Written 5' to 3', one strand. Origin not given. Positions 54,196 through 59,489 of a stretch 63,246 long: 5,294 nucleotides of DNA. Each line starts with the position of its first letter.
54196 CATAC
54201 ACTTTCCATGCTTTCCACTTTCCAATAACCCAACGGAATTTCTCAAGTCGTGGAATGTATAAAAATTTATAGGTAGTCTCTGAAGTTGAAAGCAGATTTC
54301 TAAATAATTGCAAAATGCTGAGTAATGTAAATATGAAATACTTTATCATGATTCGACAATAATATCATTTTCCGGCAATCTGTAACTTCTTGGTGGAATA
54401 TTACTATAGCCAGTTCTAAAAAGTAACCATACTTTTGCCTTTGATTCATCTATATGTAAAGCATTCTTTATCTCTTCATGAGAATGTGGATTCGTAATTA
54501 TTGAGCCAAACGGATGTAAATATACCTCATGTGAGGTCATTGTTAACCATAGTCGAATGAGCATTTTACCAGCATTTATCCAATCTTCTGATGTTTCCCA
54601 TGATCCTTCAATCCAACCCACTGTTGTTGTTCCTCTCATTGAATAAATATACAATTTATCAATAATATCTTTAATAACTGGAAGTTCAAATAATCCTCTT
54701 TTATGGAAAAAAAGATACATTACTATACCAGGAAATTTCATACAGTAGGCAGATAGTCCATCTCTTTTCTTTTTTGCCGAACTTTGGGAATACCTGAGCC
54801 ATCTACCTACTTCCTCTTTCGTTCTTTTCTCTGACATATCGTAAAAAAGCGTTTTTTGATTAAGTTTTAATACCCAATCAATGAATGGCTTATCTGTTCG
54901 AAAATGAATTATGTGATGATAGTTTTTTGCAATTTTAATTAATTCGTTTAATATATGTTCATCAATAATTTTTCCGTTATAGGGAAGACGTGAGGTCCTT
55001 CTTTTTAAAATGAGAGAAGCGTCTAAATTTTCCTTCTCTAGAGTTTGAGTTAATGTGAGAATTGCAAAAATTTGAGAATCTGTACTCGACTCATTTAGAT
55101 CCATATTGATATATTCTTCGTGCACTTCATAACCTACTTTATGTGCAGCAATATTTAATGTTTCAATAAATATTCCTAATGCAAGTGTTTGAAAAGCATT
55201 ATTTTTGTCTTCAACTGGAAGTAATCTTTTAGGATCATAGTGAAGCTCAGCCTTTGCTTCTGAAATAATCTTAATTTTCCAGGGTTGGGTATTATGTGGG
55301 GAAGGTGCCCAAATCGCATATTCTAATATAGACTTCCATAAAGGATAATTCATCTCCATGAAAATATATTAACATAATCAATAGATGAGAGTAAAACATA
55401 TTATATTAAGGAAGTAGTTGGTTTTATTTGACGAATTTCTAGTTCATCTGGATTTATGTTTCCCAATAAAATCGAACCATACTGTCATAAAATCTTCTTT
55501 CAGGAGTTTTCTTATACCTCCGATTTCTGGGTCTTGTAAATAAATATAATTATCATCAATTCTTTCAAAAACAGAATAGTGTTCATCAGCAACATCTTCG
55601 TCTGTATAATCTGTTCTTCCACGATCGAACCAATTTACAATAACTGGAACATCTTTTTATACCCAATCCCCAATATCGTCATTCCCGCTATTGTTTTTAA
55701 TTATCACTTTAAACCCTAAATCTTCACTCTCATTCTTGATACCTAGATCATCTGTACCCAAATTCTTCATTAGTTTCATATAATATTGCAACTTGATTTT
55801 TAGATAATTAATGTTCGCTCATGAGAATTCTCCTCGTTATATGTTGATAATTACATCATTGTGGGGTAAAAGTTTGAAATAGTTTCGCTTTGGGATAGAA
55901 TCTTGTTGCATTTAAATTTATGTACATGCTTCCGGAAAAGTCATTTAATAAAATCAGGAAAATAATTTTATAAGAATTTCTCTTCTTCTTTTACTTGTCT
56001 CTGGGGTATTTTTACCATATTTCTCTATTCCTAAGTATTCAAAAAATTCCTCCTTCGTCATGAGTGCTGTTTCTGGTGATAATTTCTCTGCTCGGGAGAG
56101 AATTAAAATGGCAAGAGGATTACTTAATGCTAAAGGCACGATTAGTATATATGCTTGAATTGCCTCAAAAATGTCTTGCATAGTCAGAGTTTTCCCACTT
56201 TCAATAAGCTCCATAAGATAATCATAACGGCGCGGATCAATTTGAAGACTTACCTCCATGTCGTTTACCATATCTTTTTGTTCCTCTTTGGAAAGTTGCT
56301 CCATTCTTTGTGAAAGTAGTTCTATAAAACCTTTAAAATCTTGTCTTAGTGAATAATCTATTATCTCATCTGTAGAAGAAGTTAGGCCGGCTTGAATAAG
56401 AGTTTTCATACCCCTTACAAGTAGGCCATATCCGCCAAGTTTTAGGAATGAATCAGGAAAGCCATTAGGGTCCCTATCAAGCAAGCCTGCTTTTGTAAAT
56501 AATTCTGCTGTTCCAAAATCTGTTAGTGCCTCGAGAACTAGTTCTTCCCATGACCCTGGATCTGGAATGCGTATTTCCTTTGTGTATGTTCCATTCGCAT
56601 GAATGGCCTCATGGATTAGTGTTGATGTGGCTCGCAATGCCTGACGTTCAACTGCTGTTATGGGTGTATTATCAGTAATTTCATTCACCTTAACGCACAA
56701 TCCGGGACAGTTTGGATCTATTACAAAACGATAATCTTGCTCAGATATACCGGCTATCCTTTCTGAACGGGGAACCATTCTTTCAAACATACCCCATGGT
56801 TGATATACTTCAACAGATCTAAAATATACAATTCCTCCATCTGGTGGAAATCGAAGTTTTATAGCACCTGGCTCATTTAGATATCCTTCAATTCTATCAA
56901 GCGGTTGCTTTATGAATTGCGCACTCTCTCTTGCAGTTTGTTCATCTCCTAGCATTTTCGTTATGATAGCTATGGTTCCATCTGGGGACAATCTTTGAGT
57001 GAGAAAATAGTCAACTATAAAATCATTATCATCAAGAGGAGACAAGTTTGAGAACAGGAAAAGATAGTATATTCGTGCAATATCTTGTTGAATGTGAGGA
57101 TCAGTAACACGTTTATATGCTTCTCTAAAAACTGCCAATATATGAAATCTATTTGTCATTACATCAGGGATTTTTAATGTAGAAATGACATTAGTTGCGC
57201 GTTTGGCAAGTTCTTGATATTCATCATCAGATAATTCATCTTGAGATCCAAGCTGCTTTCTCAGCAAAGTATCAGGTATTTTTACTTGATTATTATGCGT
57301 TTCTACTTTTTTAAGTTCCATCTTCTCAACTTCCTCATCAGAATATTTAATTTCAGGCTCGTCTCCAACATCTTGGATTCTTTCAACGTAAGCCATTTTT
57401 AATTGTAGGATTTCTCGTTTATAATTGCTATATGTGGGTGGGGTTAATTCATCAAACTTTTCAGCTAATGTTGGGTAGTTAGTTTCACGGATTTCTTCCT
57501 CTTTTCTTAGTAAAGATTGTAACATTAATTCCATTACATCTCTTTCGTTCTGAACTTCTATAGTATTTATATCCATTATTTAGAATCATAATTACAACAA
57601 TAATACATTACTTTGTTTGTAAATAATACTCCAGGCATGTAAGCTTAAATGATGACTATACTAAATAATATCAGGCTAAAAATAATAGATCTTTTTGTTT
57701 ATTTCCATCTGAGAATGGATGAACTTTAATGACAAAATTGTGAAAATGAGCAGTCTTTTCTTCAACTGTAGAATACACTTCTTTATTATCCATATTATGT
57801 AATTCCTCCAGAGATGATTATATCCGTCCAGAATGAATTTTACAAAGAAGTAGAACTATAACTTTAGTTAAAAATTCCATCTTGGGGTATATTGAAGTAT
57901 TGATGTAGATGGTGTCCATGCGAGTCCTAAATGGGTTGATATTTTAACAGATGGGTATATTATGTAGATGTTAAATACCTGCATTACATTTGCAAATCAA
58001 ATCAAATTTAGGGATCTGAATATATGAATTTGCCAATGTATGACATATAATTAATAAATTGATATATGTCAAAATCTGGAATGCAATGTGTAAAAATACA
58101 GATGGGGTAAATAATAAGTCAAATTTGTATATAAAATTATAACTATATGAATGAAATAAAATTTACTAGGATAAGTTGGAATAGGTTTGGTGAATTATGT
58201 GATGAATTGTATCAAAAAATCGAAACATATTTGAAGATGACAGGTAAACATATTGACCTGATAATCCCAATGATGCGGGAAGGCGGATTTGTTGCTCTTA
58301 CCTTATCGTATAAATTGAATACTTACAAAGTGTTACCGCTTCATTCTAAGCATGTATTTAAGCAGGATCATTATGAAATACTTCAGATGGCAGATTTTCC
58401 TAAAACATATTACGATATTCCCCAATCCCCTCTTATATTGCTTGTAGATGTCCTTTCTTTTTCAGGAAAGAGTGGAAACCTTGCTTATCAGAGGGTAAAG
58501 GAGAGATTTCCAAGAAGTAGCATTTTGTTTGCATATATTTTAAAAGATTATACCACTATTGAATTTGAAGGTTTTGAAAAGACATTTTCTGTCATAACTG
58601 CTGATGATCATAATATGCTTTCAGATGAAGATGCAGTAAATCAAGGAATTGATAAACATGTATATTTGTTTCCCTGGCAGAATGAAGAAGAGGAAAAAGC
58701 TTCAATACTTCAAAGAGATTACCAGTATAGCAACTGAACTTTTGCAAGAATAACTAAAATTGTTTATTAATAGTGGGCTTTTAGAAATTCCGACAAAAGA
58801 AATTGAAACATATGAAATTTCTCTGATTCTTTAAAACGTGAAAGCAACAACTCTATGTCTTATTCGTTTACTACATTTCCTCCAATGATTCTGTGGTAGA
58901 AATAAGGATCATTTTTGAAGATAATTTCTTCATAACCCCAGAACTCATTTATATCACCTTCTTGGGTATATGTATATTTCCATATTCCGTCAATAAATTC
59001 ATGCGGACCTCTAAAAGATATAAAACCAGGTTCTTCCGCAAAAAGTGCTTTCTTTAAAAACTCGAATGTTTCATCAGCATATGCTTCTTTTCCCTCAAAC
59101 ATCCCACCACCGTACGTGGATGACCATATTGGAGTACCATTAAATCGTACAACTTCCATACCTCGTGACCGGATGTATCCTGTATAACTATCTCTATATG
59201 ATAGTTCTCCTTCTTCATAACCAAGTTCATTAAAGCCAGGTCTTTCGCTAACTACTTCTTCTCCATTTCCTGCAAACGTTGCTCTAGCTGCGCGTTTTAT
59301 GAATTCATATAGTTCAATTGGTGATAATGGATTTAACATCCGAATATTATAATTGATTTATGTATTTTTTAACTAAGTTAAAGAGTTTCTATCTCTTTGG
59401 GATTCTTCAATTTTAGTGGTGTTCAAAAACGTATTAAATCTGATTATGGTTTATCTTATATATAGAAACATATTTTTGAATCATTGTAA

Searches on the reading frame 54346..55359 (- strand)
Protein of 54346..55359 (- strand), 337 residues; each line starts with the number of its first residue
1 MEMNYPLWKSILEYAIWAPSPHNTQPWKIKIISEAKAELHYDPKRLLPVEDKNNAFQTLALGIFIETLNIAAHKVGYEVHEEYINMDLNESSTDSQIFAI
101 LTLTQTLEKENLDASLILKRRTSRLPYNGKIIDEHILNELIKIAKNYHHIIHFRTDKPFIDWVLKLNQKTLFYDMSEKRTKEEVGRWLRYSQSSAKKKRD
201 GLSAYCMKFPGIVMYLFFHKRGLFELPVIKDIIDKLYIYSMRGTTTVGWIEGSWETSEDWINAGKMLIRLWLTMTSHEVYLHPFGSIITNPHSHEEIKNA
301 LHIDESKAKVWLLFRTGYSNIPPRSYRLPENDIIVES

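Call 27: search_protein_families(library=pfam, proteins=[window:54346-55359:-], max_evalue=0.001)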
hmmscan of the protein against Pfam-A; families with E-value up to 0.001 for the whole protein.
window:54346-55359:- (337 aa): 2 families
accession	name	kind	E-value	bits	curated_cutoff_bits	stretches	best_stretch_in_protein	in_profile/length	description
PF00881.29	Nitroreductase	-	5.7e-09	36.8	23.5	1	9-44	21-51/167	Nitroreductase family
PF14512.11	TM1586_NiRdase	-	0.00077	19.6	27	0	9-71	161-214/215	Putative TM nitroreductase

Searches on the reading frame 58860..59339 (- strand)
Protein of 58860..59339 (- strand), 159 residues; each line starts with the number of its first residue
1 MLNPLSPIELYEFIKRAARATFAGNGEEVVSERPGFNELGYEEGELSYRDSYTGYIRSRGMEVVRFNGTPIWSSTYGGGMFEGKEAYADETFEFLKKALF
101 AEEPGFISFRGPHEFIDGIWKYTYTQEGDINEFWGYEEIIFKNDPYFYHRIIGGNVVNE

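Call 28: search_protein_families(library=pfam, proteins=[window:58860-59339:-], max_evalue=0.001)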
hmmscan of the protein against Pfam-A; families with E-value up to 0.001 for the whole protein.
window:58860-59339:- (159 aa): 1 family
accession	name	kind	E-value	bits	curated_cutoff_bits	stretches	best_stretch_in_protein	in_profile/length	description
PF18931.5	DUF5680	-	3.2e-17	63.3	25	1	50-156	1-104/104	Domain of unknown function (DUF5680)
